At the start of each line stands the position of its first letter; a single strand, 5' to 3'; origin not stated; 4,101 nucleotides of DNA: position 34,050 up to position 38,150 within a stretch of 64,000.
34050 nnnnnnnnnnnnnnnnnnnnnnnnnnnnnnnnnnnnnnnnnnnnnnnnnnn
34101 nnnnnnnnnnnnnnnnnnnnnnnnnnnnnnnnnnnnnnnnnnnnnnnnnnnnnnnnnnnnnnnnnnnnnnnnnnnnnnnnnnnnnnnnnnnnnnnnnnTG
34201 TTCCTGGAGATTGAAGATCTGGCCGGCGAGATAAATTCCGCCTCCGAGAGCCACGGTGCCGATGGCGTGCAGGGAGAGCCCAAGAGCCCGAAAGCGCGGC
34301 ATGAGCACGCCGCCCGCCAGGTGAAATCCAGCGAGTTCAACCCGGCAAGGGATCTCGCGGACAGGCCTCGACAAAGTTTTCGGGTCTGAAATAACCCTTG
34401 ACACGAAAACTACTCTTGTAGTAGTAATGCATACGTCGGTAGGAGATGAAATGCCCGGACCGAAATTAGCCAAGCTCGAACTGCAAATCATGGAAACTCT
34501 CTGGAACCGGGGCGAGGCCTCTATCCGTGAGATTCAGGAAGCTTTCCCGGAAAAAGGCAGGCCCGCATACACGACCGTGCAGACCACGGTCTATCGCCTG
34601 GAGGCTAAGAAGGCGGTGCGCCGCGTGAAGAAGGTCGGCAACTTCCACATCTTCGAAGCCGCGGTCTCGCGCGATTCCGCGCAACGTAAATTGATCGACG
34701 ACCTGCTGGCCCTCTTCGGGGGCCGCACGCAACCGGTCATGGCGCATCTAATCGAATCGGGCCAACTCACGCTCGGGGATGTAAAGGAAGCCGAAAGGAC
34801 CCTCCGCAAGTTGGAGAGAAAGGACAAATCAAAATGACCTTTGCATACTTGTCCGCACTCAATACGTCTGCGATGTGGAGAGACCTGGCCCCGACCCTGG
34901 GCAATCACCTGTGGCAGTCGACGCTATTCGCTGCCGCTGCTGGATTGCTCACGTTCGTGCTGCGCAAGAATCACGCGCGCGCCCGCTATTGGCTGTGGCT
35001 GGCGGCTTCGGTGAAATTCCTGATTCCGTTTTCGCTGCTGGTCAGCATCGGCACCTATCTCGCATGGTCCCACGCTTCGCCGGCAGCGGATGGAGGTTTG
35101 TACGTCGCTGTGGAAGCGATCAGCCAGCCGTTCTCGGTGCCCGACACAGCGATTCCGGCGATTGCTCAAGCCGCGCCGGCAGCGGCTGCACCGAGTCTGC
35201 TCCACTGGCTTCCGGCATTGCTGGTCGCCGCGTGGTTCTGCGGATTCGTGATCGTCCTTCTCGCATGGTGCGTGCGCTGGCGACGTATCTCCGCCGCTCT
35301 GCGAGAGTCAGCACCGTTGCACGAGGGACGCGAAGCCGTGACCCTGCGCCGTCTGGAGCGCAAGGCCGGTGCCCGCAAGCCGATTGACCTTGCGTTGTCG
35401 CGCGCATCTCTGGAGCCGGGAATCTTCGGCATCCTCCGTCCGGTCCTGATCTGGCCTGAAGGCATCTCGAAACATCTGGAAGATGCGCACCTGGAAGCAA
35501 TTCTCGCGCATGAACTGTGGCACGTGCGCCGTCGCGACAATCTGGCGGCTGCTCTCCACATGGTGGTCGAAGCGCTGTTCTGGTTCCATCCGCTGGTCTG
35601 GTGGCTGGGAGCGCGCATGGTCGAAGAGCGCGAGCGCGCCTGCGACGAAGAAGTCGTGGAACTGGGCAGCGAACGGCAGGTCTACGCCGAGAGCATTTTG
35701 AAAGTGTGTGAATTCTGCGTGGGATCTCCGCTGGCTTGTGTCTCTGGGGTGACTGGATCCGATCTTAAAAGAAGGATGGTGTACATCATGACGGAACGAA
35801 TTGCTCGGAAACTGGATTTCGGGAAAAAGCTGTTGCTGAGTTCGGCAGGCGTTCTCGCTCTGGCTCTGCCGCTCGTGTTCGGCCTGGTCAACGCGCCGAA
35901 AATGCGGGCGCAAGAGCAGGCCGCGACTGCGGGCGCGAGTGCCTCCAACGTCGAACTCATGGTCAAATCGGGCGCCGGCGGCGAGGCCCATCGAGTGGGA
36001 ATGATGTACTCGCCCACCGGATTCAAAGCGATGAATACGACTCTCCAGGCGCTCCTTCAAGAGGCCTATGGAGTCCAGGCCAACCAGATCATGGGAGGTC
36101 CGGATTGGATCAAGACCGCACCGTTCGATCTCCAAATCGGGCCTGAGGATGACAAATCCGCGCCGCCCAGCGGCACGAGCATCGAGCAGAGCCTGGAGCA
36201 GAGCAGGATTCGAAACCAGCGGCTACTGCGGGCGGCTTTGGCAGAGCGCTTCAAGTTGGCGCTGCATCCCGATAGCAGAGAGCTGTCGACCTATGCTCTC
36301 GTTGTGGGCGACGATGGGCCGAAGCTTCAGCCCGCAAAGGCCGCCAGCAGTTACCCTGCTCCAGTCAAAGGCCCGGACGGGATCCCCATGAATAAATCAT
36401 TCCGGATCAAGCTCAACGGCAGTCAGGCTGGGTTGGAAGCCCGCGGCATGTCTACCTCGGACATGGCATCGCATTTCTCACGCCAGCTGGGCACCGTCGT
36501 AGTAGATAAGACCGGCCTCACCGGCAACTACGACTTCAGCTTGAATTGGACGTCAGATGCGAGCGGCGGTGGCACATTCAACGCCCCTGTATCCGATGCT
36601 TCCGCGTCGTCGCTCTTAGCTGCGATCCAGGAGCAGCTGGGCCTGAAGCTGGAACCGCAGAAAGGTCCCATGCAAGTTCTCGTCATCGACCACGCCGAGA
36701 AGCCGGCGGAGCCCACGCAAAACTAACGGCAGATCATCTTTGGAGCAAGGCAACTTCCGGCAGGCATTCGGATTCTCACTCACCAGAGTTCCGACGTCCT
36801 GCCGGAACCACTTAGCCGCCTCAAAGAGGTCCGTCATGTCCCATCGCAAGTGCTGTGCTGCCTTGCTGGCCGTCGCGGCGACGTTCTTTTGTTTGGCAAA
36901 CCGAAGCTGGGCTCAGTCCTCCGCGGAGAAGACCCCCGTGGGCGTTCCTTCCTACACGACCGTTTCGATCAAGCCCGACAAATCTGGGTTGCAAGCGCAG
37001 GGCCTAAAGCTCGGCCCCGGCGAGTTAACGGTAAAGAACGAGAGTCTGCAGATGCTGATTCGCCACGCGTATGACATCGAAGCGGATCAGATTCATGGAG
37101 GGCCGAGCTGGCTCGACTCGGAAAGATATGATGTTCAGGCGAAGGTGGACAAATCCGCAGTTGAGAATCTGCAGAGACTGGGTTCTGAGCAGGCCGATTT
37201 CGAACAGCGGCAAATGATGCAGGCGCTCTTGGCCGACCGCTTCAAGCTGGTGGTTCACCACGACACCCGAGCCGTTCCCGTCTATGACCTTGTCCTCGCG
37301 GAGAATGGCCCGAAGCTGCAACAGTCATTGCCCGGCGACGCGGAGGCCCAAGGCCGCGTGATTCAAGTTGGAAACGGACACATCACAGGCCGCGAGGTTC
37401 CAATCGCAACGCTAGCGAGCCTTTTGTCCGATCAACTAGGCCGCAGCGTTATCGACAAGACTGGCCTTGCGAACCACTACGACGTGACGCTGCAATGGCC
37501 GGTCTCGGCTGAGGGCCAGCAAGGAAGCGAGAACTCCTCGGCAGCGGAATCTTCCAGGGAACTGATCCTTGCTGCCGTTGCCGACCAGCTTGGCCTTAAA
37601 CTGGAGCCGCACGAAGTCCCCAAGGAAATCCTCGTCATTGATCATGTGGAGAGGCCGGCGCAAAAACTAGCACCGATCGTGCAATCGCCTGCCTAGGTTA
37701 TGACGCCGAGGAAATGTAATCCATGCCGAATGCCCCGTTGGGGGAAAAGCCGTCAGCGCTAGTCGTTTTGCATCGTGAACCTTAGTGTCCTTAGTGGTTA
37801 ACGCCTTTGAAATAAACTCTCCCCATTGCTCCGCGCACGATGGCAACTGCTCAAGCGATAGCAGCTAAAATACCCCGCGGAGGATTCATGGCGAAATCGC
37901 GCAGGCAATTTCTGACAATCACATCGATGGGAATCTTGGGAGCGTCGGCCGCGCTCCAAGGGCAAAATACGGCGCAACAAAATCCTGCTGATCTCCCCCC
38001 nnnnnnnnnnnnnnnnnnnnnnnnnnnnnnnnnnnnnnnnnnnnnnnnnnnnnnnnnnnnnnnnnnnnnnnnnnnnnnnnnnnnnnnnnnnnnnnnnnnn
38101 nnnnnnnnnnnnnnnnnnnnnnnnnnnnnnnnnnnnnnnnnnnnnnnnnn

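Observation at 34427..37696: BlaI repressor, BlaR1-type M56 protease with a TIGR03435-type sensor domain, and a free secreted paralog of that domain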

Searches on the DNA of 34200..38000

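Call 46: search_rna_families(source=window, start=34200, end=38000, threshold=evalue, max_evalue=1)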
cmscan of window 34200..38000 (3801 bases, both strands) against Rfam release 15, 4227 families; matches with E-value up to 1: 1.
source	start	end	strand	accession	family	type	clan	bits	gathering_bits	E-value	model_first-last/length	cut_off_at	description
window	34200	34264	+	RF00223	IRES_Bip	Cis-reg; IRES;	-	12.8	40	0.77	200-263/263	5'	bip internal ribosome entry site (IRES)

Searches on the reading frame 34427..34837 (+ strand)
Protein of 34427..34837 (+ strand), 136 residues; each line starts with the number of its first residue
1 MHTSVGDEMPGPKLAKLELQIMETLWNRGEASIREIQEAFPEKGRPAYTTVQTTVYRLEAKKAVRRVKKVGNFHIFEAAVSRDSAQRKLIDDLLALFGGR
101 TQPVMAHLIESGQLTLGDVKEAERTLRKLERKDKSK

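Call 3: search_protein_families(library=pfam, proteins=[window:34427-34837:+], max_evalue=0.01)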
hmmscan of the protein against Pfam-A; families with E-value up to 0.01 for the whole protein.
window:34427-34837:+ (136 aa): 3 families
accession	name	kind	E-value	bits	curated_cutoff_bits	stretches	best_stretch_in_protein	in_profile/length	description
PF03965.22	Penicillinase_R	-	2.5e-23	83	22.6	1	15-126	2-113/115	Penicillinase repressor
PF06224.18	AlkZ-like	-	0.0011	19.1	25.9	1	7-126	78-208/329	DNA glycosylase AlkZ-like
PF08221.17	HTH_9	-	0.0016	19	23.4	0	96-119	10-33/62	RNA polymerase III subunit RPC82 helix-turn-helix domain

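Call 4: search_protein_families(library=ncbifam, proteins=[window:34427-34837:+], max_evalue=0.01)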
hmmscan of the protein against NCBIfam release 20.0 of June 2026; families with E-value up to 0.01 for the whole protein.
window:34427-34837:+ (136 aa): 4 families
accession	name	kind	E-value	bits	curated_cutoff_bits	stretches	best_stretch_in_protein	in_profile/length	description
TIGR02698.1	CopY_TcrY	equivalog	1.3e-13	51.3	121.95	1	16-130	4-118/130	CopY/TcrY family copper transport repressor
NF012168.1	BlaI_of_BCL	exception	1.6e-09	37.8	180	1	12-126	4-118/121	penicillinase repressor BlaI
NF000244.1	MecI_of_mecC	exception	2.1e-05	24.5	250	1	15-126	9-120/125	mecC-type methicillin resistance repressor MecI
NF000186.1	BlaI_of_MRSA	exception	0.0026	17.8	250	1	17-123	11-117/126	penicillinase repressor BlaI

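Call 63: search_solved_structures(query=window:34451-34837:+, max_evalue=0.001, show_alignments=2)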
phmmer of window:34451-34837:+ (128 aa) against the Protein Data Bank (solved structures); distinct sequences matched with E-value up to 0.001: 2.
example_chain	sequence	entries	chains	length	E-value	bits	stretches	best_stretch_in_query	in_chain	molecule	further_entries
2g9w_A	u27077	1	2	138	3.8e-07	33.4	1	5-105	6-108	conserved hypothetical protein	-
1sd4_A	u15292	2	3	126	6e-05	26.3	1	7-122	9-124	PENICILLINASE REPRESSOR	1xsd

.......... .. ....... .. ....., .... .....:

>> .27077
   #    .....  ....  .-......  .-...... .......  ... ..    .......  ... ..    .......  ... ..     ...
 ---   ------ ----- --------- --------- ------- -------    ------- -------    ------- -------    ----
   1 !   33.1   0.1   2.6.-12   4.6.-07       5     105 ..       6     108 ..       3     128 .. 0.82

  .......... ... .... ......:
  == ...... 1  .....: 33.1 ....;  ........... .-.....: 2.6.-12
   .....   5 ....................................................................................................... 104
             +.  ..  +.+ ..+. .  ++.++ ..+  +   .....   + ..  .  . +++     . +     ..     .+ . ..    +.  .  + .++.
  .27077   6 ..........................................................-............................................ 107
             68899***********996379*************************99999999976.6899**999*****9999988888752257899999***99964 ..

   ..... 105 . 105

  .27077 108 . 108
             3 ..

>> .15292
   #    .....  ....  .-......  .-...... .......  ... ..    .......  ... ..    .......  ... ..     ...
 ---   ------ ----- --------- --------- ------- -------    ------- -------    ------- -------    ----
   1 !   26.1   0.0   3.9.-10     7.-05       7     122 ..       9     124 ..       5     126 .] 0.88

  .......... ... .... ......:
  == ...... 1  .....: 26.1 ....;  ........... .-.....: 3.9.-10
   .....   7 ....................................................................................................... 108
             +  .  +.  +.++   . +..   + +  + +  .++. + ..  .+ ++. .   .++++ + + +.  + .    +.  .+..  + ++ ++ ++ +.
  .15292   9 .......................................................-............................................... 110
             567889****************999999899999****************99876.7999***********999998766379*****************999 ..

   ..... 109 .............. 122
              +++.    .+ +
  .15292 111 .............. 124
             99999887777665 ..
